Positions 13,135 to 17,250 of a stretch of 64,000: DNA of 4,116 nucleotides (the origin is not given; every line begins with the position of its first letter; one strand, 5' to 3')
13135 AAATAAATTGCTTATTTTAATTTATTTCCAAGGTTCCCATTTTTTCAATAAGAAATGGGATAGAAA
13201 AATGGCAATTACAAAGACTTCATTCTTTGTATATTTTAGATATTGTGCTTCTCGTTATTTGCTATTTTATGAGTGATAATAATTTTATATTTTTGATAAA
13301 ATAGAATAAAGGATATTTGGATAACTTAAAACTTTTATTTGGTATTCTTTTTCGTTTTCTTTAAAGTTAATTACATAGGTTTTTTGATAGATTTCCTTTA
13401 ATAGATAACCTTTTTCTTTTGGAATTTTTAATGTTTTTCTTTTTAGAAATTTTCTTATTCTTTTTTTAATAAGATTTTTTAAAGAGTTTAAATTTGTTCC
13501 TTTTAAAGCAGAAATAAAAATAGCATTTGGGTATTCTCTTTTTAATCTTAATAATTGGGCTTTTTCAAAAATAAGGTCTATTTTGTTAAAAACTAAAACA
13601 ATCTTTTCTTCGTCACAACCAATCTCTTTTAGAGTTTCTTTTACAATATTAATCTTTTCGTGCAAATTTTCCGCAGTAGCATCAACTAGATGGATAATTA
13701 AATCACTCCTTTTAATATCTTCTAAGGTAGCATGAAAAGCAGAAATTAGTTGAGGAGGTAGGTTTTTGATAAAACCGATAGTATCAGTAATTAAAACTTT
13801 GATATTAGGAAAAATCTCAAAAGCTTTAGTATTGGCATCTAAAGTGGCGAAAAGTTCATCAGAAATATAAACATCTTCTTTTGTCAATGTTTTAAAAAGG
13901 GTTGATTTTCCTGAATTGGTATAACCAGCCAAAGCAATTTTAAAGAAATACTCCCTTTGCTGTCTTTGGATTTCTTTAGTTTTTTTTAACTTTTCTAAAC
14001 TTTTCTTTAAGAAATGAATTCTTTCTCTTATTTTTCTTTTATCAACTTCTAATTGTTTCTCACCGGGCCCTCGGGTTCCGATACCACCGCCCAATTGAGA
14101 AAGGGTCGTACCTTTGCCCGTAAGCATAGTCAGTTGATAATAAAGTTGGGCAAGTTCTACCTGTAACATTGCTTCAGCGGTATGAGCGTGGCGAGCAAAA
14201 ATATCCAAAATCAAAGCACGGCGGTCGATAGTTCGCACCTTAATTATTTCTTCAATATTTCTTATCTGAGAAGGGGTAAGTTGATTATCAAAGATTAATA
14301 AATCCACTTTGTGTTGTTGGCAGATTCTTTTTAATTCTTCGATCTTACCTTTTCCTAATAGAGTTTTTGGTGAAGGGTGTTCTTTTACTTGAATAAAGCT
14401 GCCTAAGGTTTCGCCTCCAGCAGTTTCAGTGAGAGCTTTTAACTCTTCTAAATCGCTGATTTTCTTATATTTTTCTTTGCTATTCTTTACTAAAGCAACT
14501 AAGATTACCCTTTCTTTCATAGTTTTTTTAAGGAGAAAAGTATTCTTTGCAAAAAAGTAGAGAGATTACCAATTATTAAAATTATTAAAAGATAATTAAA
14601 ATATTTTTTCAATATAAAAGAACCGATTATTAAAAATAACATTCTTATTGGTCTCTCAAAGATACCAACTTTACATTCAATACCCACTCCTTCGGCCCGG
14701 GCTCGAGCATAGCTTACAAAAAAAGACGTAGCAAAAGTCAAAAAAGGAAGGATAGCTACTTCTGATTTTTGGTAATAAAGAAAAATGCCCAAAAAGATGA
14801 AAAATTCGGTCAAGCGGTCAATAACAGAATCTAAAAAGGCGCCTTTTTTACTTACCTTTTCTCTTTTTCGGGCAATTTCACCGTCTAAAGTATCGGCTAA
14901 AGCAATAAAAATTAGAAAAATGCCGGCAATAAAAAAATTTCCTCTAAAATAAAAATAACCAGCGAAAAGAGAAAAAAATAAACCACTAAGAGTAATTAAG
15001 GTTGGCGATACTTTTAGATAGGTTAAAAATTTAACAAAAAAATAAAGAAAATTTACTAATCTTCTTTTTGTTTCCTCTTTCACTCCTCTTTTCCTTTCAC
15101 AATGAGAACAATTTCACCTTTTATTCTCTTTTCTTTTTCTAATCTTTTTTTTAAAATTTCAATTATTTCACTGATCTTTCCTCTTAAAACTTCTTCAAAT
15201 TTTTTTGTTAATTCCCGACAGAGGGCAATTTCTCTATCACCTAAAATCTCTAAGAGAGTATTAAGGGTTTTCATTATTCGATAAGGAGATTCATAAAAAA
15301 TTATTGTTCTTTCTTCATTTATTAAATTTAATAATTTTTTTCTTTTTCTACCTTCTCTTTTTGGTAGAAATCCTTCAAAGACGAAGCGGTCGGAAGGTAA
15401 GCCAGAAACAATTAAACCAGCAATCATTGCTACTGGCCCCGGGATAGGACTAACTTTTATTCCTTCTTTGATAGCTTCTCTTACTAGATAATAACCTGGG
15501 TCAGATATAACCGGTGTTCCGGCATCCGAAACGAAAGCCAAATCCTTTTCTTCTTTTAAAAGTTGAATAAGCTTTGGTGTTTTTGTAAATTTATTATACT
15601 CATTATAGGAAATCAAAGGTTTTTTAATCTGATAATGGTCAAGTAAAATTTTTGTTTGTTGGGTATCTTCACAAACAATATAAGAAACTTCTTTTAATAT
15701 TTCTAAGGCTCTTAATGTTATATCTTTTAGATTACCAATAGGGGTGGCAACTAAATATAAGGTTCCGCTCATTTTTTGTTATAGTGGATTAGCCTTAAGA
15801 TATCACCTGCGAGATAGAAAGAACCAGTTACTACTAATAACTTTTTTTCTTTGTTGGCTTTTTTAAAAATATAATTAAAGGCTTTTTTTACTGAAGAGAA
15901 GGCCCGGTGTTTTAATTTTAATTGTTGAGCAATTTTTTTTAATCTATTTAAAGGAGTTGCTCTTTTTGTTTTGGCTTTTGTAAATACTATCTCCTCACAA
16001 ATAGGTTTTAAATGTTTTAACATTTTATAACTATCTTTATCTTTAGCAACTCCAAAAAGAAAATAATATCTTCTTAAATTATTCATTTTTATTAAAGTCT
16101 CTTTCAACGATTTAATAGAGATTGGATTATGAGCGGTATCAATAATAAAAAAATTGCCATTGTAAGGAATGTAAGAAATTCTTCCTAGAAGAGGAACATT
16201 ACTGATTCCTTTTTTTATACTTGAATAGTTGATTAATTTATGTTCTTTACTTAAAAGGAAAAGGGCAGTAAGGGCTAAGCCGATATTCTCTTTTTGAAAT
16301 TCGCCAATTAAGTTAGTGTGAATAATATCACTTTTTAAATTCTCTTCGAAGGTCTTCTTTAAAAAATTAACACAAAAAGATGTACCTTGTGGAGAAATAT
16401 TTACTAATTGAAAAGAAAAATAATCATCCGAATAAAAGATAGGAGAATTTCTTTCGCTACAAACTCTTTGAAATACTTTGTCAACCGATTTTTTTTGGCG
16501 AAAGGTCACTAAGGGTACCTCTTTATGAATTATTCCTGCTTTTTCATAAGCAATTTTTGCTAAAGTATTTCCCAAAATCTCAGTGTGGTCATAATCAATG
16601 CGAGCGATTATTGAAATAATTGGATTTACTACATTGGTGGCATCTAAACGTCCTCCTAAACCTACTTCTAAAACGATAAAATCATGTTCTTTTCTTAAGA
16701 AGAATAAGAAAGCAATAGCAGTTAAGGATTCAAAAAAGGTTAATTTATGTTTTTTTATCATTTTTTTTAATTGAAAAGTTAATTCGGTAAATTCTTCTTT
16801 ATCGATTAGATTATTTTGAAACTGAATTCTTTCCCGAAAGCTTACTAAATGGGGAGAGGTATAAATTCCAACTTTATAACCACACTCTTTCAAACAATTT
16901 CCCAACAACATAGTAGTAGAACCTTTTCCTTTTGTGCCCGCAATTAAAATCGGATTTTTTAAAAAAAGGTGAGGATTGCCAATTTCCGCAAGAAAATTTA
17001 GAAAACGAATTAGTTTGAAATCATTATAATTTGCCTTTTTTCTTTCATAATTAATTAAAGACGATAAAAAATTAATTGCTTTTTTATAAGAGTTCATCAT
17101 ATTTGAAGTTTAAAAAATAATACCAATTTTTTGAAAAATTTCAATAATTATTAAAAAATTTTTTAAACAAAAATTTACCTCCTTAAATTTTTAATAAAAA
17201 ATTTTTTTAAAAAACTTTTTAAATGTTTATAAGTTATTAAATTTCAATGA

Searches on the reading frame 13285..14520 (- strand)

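Call 79: search_protein_families(library=pfam, proteins=[window:13285-14520:-], max_evalue=0.00001)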
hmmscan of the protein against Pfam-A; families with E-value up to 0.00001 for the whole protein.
window:13285-14520:- (411 aa): 4 families
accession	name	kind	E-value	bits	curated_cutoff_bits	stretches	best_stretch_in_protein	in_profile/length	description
PF13167.11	GTP-bdg_N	-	3.4e-32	111.3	25.4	1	23-109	3-89/89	GTP-binding GTPase N-terminal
PF16360.10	GTP-bdg_M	-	2.4e-30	105.4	29.5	1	111-189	1-79/79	GTP-binding GTPase Middle Region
PF01926.29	MMR_HSR1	-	3.2e-20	72.8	21.9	1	194-313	1-113/113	50S ribosome-binding GTPase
PF02421.24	FeoB_N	-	1.3e-06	28.4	27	1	194-321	2-122/156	Ferrous iron transport protein B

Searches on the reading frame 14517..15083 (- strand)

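Call 79: search_protein_families(library=pfam, proteins=[window:14517-15083:-], max_evalue=0.00001)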
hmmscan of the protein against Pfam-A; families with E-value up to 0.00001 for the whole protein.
window:14517-15083:- (188 aa): 1 family
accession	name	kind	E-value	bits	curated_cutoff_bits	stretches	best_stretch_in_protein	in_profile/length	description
PF01066.26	CDP-OH_P_transf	-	3.2e-19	70.2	22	1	26-167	3-144/152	CDP-alcohol phosphatidyltransferase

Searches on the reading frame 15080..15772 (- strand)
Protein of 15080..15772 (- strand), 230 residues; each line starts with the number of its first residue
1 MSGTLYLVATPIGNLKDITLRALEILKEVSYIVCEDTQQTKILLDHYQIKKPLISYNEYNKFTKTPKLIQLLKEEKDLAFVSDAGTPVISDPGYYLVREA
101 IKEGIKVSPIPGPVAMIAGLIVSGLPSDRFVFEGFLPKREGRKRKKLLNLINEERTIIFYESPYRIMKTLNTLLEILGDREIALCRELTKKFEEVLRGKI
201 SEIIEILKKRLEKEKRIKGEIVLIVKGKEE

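Call 79: search_protein_families(library=pfam, proteins=[window:15080-15772:-], max_evalue=0.00001)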
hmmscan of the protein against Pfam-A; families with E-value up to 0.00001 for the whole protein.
window:15080-15772:- (230 aa): 1 family
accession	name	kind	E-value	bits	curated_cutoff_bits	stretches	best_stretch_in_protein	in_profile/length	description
PF00590.25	TP_methylase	-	4.1e-33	115.6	27.8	1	4-203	1-211/212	Tetrapyrrole (Corrin/Porphyrin) Methylases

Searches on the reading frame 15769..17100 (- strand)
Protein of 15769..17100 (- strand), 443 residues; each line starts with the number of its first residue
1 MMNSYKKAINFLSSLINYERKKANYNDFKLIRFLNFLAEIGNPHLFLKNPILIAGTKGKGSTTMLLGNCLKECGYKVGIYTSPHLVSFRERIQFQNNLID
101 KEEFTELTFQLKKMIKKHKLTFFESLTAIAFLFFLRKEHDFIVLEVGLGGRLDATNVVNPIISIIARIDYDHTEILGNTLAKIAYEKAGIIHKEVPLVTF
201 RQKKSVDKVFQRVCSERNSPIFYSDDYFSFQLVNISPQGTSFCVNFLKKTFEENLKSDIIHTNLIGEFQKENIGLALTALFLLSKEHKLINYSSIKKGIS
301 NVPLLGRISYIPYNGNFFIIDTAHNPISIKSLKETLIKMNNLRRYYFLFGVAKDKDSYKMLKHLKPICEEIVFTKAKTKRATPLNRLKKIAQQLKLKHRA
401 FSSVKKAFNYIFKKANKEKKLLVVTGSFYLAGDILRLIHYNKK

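Call 79: search_protein_families(library=pfam, proteins=[window:15769-17100:-], max_evalue=0.00001)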
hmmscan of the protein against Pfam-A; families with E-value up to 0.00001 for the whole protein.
window:15769-17100:- (443 aa): 2 families
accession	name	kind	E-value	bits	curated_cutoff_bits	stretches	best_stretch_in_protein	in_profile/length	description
PF02875.26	Mur_ligase_C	-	1.1e-12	49.4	28.4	1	306-428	1-127/127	Mur ligase, glutamate ligase domain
PF08245.18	Mur_ligase_M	-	1.7e-12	48.1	24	1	53-279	1-199/200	Mur ligase middle domain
